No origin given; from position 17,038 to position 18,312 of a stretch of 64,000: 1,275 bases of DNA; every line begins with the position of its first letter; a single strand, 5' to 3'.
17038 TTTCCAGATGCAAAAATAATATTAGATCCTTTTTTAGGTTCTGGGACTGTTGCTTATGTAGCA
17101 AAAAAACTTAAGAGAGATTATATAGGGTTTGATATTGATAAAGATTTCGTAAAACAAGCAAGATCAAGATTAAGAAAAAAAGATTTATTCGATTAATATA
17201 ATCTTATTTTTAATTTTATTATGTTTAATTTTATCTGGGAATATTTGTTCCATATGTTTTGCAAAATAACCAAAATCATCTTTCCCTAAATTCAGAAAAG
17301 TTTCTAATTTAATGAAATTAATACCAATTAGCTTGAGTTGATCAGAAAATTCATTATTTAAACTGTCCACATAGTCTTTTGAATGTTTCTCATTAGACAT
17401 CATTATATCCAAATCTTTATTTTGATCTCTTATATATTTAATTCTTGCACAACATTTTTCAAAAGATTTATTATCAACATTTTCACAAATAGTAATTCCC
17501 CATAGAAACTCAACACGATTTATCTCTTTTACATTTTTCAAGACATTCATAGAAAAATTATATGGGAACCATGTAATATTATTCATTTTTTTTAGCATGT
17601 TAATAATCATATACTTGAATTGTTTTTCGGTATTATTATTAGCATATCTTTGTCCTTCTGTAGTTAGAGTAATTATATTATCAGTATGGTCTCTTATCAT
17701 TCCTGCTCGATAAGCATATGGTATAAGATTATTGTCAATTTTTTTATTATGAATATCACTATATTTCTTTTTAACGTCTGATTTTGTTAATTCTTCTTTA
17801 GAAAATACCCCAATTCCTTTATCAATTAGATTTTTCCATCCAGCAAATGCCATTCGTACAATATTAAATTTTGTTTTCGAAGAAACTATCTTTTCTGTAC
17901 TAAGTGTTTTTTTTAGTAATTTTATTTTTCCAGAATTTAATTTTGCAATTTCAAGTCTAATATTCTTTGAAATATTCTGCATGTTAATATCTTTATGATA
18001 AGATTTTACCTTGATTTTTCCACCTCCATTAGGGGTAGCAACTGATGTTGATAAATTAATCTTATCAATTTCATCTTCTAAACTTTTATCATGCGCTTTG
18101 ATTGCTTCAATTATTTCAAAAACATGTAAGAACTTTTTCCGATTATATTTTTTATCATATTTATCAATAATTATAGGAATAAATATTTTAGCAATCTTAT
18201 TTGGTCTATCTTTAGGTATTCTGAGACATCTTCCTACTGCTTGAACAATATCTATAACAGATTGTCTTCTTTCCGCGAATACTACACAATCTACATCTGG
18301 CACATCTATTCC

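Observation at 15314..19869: Unusual R-M-like cassette: two separate MTases plus a Type ISP/HsdR-like Mrr-nuclease-helicase lacking its own MTase or specificity module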

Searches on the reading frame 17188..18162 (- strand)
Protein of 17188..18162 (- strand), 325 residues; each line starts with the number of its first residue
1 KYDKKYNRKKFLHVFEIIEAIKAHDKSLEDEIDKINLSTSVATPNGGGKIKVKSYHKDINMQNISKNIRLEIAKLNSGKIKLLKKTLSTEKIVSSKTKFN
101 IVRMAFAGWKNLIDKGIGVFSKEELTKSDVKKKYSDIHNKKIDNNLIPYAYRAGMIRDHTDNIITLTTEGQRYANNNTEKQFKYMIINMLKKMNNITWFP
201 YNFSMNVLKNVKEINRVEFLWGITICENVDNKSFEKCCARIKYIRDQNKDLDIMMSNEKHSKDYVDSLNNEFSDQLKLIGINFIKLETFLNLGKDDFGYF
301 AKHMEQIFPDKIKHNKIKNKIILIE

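Call 22: predict_structure(alignment_id=A2)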
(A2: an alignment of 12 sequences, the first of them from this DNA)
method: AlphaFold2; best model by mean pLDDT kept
length: 325 residues; sequences in the alignment: 12
mean_pLDDT: 76.6   pTM: 0.68
mean pLDDT of the five models: 76.6, 75.7, 74.6, 73.0, 71.7
residues with pLDDT >= 90: 106; 70-90: 110; 50-70: 75; < 50: 34
segments of 3 or more residues with pLDDT < 50: 1-12, 36-54
pLDDT, mean of each block of 10 residues (from residue 1): 42 53 56 52 44 51 59 60 65 57 83 91 88 92 88 86 88 92 90 79 93 90 89 95 89 75 90 88 78 71 89 86 87
secondary structure, 60 per line:
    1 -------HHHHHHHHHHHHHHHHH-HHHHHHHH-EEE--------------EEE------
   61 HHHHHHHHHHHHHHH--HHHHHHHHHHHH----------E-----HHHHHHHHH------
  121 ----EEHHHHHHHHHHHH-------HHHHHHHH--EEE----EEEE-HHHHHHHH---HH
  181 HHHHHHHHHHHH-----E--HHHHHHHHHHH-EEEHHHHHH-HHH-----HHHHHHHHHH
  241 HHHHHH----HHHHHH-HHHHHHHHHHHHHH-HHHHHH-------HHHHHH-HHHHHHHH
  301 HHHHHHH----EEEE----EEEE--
elements in order: H8-24 H26-33 E35-37 E52-54 H61-75 H78-89 H106-114 H127-138 H146-153 E156-158 E163-166 H168-175 H179-192 H201-211 E213-215 H216-221 H231-246 H251-256 H258-271 H273-278 H286-291 H293-307 E312-315 E320-323

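Call 25: fold_search(model_id=the predicted structure, library=pdb)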
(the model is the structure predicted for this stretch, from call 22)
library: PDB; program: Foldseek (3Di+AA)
matches with E <= 10: 563; with E <= 0.001: 0
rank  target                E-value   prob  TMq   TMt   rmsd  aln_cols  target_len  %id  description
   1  5hnf_A                6.2e-03  0.90  0.25  0.28  15.2       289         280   10  Crystal structure of pyrene- and phenanthrene-modified DNA in complex with the BpuJ1 endonuclease binding domain (released 2016-08-17)
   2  5hlt_A                2.3e-02  0.75  0.24  0.27  16.4       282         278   13  Crystal structure of pyrene- and phenanthrene-modified DNA in complex with the BpuJ1 endonuclease binding domain (released 2016-08-17)
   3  2vla_A                3.3e-02  0.69  0.24  0.27  13.3       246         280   13  Crystal structure of restriction endonuclease BpuJI recognition domain in complex with cognate DNA (released 2008-05-06)
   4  5lhc_B                3.5e-02  1.00  0.45  0.27   6.2       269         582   12  The structure of D456A mutant of Nt.BspD6I nicking endonuclease at 0.24 nm resolution . (released 2017-08-16)
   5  6qnz_B                3.8e-02  1.00  0.46  0.28   5.2       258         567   12  Crystal structure of the site-specific DNA nickase N.BspD6I E418A Mutant (released 2020-03-04)
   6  8gx4                  8.3e-02  0.85  0.18  0.16  17.1       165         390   13  Crystal structure of Diels-Alderase ApiI in complex with SAM (released 2023-09-20)
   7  2fok_A                8.8e-02  0.93  0.25  0.15   8.2       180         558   14  STRUCTURE OF RESTRICTION ENDONUCLEASE FOKI (released 1998-06-17)
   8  7wup_B                1.0e-01  0.84  0.19  0.16  20.9       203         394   14  The crystal structure of ApiI (released 2023-02-15)
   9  7y3h                  1.1e-01  0.82  0.19  0.16  19.7       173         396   14  Crystal Structure of Diels-Alderase ApiI in complex with SAM and product (released 2023-06-14)
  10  2ewf                  1.2e-01  0.99  0.47  0.28   5.6       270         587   12  Crystal structure of the site-specific DNA nickase N.BspD6I (released 2006-11-21)
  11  8bgt_A                1.3e-01  0.51  0.17  0.17  17.5       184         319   16  O-Methyltransferase Plu4890 in complex with SAM (released 2023-03-08)
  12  2zj2                  1.4e-01  0.33  0.18  0.12  12.9       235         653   11  Archaeal DNA helicase Hjm apo state in form 1 (released 2009-02-10)
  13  2co5_B                1.6e-01  0.92  0.18  0.48   7.9       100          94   16  F93 FROM STIV, a winged-helix DNA-binding protein (released 2006-05-31)
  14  6qnz_A                1.6e-01  0.98  0.46  0.28   5.7       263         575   11  Crystal structure of the site-specific DNA nickase N.BspD6I E418A Mutant (released 2020-03-04)
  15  8bid_A                1.7e-01  0.28  0.17  0.17  17.7       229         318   14  O-Methyltransferase Plu4890 (mutant H229N) in complex with SAH and AQ-270a (released 2023-03-08)
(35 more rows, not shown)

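Call 35: search_solved_structures(query=A2, max_evalue=10)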
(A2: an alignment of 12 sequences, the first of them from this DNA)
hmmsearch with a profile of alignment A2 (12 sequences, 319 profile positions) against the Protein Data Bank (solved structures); distinct sequences matched with E-value up to 10: 9.
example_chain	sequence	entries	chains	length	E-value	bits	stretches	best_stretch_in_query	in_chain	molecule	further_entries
9n5z_F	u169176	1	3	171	0.039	16.4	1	226-311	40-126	Hemagglutinin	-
5gjt_B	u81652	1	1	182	0.058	15.8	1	226-312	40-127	Hemagglutinin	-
4lxv_B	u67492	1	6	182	0.058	15.8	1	226-312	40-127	Hemagglutinin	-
9n7s_b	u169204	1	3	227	0.073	15.5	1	226-310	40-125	H1 HA2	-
9dm0_B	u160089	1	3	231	0.076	15.4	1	226-310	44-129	Hemagglutinin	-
6xgc_B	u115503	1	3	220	0.092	15.2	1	226-312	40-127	Hemagglutinin HA2 chain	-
9n7q_a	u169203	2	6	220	0.092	15.2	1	226-312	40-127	H1 HA2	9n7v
4b0z_A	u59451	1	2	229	0.89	11.9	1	202-263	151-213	26S PROTEASOME REGULATORY SUBUNIT RPN12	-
3up8_A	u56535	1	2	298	1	11.7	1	145-210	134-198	Putative 2,5-diketo-D-gluconic acid reductase B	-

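Call 57: search_protein_representatives(alignment_id=A2)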
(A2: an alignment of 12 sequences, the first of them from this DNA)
Query: 12 sequences, 319 profile positions. Proteins with E-value up to 0.001 (for the whole library): 107; up to 1e-10: 82; up to 1e-30: 10. The best 107 are listed.
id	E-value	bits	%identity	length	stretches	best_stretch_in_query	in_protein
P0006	1.2e-139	481.4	-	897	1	1-317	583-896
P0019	3.7e-93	328.6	-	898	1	1-315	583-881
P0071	2.4e-72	260.3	-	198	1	128-317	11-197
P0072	5.7e-51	190.0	-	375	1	78-312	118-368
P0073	3.9e-49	184.0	-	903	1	2-313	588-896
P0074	1.3e-47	179.0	-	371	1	71-316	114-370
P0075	7.6e-46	173.2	-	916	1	2-317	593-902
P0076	4.6e-40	154.2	-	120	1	200-318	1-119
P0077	1.1e-37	146.4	-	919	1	5-314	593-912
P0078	2.5e-31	125.5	-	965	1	6-316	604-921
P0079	2.9e-30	122.0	-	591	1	4-315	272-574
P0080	5.7e-30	121.0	-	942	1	11-284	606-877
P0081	7.4e-30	120.7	-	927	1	4-302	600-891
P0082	1.0e-29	120.2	-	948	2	9-317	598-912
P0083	5.6e-29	117.8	-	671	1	3-315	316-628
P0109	1.7e-20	89.9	-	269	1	141-313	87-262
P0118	5.7e-18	81.6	-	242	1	131-317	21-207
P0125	5.4e-17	78.4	-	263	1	136-316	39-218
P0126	6.4e-17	78.2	-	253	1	125-316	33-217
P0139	1.1e-13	67.6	-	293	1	139-307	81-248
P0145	1.2e-12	64.2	-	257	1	135-314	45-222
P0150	6.0e-11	58.6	-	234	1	141-301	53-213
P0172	1.3e-04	37.7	-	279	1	131-300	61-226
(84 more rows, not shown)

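Call 58: search_protein_families(library=pfam, proteins=[P0072, P0074, P0118, P0125, P0126, P0145, P0139, P0172, P0109, P0150], max_evalue=0.01)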
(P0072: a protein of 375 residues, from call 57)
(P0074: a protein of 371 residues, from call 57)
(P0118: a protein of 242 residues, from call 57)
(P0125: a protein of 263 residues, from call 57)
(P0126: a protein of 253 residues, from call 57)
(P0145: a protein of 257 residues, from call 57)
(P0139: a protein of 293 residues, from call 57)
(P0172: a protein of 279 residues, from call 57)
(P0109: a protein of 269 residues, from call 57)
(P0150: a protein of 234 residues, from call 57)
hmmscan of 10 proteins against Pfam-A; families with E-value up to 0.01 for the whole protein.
P0072 (375 aa): 2 families
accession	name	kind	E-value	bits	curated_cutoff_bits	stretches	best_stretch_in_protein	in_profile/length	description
PF10544.15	T5orf172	-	2.8e-12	47.5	20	1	6-89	1-96/101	T5orf172 domain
PF13455.12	MUG113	-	3.3e-12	47.2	22.3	1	20-85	1-65/73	Meiotically up-regulated gene 113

P0074 (371 aa): 2 families
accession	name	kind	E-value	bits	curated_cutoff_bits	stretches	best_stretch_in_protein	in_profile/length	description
PF10544.15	T5orf172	-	5.7e-16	59.3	20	1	8-92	1-97/101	T5orf172 domain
PF13455.12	MUG113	-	4e-13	50.2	22.3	1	23-89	2-67/73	Meiotically up-regulated gene 113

P0118 (242 aa): 0 families

P0125 (263 aa): 0 families

P0126 (253 aa): 0 families

P0145 (257 aa): 0 families

P0139 (293 aa): 0 families

P0172 (279 aa): 0 families

P0109 (269 aa): 0 families

P0150 (234 aa): 0 families

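Call 60: find_encoding_contigs(protein=P0074, flank=6000, max_places=4)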
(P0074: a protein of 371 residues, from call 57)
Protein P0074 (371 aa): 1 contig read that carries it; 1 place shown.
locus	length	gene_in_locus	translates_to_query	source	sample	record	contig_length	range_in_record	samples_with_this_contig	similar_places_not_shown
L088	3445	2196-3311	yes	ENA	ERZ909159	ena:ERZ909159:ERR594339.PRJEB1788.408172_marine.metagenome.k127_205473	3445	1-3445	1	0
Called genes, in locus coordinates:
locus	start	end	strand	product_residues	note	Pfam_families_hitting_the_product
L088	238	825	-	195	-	PF01555:N6_N4_Mtase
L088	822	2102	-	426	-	PF01555:N6_N4_Mtase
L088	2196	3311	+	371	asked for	PF10544:T5orf172, PF13455:MUG113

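Call 61: find_encoding_contigs(protein=P0072, flank=6000, max_places=4)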
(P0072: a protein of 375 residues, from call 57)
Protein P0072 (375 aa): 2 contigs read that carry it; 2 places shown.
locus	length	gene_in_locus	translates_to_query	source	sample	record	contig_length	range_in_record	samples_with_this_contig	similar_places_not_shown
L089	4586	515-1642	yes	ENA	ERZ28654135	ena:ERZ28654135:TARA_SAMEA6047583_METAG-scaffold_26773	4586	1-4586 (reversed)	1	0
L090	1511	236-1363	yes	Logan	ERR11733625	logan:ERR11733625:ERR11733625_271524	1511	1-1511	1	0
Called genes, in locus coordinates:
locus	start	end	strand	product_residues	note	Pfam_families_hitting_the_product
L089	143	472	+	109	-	-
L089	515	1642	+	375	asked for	PF10544:T5orf172, PF13455:MUG113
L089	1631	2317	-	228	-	PF01555:N6_N4_Mtase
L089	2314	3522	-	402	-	PF01555:N6_N4_Mtase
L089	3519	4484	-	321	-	PF02086:MethyltransfD12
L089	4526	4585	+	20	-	?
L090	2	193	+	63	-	?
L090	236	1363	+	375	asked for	PF10544:T5orf172, PF13455:MUG113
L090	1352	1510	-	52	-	?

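Call 66: find_encoding_contigs(protein=P0126, flank=6000, max_places=3)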
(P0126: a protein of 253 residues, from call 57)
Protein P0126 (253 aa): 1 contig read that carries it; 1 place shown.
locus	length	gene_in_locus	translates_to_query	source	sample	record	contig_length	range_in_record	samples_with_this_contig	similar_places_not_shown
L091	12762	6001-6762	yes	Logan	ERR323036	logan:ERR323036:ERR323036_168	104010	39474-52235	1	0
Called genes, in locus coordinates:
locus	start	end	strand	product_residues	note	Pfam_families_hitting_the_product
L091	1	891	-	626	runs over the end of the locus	PF08706:D5_N, PF19263:DUF5906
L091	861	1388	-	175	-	PF09250:Prim-Pol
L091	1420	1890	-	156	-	-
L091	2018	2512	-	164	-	-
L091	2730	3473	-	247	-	-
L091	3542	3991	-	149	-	PF22180:RH3_dom (weak)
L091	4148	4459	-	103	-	PF06124:DUF960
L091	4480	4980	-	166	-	PF04002:RadC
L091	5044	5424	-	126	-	-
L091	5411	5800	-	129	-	-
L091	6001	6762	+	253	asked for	-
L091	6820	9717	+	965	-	PF00270:DEAD (faint), PF04851:ResIII, PF00271:Helicase_C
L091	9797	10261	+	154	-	-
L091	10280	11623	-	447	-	PF01555:N6_N4_Mtase (weak), PF01170:UPF0020 (faint)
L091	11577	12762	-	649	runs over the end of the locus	PF01555:N6_N4_Mtase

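Call 67: find_encoding_contigs(protein=P0145, flank=6000, max_places=3)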
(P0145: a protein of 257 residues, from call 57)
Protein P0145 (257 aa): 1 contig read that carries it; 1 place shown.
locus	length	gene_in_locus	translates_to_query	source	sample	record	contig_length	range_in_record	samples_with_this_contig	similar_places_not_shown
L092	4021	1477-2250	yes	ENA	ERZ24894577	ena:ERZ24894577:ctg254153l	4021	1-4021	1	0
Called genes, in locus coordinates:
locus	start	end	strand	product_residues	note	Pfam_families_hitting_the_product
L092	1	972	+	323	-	?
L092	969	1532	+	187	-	PF00271:Helicase_C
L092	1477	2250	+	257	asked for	-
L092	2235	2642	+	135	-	PF01555:N6_N4_Mtase, PF02086:MethyltransfD12 (weak)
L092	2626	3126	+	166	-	-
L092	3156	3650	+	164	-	-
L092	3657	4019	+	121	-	?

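Call 77: search_protein_families(library=phrogs, proteins=[P0072], max_evalue=0.01)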
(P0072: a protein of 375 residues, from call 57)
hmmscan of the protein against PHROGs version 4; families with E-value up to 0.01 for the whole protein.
P0072 (375 aa): 8 families
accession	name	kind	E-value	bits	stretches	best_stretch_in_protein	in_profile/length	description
phrog_36333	-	unknown function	2.8e-17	64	1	6-110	4-109/199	-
phrog_16524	-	unknown function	5.1e-17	63.2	1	4-89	23-109/215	-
phrog_8430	-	unknown function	9e-14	52.1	1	3-82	292-372/439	-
phrog_18781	-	unknown function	3.1e-09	37.4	1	3-93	4-95/222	-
phrog_5032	-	unknown function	1.9e-07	31.9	1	4-83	76-151/178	-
phrog_8130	-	unknown function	1.6e-05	25.1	1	17-99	190-268/434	-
phrog_4284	-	unknown function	0.00038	21.3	1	4-84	83-156/171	-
phrog_15085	-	unknown function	0.0048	18.3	0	5-85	3-86/103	-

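Call 78: search_protein_families(library=pfam, proteins=[L091:9797-10261:+], max_evalue=0.1)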
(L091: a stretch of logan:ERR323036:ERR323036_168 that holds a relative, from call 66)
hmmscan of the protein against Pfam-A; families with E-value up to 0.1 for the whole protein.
L091:9797-10261:+ (154 aa): 0 families
